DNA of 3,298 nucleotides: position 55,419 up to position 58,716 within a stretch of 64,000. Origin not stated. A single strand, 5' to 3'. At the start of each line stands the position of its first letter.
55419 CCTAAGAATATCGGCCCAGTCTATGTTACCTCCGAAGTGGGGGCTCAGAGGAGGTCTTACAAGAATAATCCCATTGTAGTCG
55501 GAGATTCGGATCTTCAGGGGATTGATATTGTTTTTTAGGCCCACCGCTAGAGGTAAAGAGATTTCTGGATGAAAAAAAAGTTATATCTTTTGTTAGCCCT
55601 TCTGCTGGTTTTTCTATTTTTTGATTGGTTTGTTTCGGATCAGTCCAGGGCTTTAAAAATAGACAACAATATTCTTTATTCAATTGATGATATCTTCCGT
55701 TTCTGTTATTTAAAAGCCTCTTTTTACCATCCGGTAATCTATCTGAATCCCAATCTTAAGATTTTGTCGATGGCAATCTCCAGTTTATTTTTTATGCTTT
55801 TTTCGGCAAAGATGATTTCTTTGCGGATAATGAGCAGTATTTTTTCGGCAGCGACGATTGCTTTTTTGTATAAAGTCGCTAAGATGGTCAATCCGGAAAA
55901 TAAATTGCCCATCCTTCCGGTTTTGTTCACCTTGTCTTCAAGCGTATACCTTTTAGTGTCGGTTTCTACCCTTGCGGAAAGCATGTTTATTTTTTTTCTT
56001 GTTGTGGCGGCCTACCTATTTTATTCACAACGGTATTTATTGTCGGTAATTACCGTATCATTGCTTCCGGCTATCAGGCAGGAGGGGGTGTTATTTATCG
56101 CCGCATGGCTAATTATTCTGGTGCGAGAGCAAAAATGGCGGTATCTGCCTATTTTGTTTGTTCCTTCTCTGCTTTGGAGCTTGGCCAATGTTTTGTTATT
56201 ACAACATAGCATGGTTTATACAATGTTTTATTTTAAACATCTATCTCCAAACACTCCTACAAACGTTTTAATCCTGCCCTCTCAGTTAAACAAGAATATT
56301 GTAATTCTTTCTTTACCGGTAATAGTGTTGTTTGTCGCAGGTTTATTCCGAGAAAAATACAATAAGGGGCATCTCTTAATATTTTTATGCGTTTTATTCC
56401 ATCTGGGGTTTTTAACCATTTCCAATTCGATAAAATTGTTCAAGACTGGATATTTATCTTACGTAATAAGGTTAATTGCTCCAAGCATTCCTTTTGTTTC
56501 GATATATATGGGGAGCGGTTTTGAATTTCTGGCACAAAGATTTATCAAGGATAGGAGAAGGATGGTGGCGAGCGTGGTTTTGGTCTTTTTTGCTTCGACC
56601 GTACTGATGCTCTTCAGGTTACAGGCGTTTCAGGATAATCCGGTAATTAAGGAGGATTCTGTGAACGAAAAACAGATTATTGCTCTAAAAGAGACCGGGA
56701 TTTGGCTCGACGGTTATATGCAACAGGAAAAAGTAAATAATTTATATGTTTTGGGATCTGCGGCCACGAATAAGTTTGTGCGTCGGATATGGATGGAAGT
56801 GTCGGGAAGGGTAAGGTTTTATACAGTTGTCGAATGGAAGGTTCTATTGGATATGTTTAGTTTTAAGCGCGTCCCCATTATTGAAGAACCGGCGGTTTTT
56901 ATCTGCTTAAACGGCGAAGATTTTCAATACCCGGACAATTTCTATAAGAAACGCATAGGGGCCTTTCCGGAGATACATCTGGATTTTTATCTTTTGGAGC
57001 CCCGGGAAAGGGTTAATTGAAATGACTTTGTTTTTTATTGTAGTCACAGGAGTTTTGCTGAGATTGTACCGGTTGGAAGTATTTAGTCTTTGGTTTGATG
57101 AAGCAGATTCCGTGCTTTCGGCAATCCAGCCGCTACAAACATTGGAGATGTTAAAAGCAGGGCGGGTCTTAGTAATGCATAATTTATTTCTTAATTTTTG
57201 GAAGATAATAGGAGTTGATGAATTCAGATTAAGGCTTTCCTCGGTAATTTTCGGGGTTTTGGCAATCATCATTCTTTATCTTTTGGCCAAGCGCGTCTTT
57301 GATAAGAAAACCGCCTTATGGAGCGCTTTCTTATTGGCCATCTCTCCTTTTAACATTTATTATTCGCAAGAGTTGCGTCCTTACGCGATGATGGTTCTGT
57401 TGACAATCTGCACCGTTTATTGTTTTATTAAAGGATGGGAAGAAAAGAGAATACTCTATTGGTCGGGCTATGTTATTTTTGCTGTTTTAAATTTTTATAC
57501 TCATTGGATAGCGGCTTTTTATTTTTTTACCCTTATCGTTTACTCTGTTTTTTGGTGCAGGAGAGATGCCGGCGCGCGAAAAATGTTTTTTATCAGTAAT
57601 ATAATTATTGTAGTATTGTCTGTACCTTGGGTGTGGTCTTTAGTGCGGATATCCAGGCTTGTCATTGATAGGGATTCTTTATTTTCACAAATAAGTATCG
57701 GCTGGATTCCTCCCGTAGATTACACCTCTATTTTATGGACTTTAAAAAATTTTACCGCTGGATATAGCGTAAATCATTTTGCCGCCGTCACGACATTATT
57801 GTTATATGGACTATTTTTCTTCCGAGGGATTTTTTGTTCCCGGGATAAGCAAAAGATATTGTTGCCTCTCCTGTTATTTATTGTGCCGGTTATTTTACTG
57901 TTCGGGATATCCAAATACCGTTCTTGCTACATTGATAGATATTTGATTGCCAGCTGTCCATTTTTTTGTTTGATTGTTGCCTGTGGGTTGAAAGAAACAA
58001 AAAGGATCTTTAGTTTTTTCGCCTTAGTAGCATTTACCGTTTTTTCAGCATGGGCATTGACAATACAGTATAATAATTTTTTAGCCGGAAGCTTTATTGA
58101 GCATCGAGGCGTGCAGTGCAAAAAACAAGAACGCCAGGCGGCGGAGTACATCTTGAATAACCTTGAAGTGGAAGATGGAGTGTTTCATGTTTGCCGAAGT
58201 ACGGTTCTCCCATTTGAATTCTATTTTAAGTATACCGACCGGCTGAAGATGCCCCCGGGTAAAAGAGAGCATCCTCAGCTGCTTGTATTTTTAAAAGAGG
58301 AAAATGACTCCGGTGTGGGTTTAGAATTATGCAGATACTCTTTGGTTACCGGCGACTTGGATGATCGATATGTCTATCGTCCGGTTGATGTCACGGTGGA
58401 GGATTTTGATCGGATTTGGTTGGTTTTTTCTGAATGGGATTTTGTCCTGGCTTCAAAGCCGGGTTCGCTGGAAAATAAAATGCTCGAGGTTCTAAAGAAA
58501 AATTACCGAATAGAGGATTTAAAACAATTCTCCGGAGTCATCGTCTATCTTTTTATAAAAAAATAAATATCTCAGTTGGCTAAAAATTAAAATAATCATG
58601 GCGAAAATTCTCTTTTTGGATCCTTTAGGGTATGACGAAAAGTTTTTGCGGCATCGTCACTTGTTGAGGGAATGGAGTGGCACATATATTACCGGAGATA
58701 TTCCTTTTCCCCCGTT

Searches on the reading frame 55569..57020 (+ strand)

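Call 3: search_protein_families(library=ncbifam, proteins=[window:55569-57020:+], max_evalue=0.01)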
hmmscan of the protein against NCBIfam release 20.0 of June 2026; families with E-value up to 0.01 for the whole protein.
window:55569-57020:+ (483 aa): 1 family
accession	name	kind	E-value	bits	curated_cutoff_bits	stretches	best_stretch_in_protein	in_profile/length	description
NF046093.1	AZOBR_p60025_fam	subfamily_domain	0.00035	19.9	150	1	86-199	114-226/232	AZOBR_p60025 family cell surface glycopolymer formation protein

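Call 4: search_protein_families(library=pfam, proteins=[window:55569-57020:+], max_evalue=0.01)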
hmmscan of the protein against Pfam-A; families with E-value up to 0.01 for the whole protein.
window:55569-57020:+ (483 aa): 0 families

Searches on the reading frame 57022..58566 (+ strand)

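Call 3: search_protein_families(library=ncbifam, proteins=[window:57022-58566:+], max_evalue=0.01)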
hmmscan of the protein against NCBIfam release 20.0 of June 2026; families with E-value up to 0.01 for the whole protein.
window:57022-58566:+ (514 aa): 3 families
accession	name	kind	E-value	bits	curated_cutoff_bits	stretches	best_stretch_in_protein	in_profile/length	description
TIGR03663.1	TIGR03663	subfamily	2.6e-13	49.8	126.25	1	3-160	4-162/435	flippase activity-associated protein Agl23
TIGR04154.1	archaeo_STT3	subfamily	2.6e-07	29.4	450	1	72-113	100-141/831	oligosaccharyl transferase, archaeosortase A system-associated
NF052499.1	MnslTaseMT1671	equivalog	0.0083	14.6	900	0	22-336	48-360/523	mannosyltransferase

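Call 4: search_protein_families(library=pfam, proteins=[window:57022-58566:+], max_evalue=0.01)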
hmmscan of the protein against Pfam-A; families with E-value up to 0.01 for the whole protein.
window:57022-58566:+ (514 aa): 2 families
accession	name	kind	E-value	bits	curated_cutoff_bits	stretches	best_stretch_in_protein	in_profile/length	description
PF13231.12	PMT_2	-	4.7e-18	66.3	26.1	1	59-205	13-160/160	Dolichyl-phosphate-mannose-protein mannosyltransferase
PF02366.24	PMT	-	1.5e-05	25.1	22.7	1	59-207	74-234/245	Dolichyl-phosphate-mannose-protein mannosyltransferase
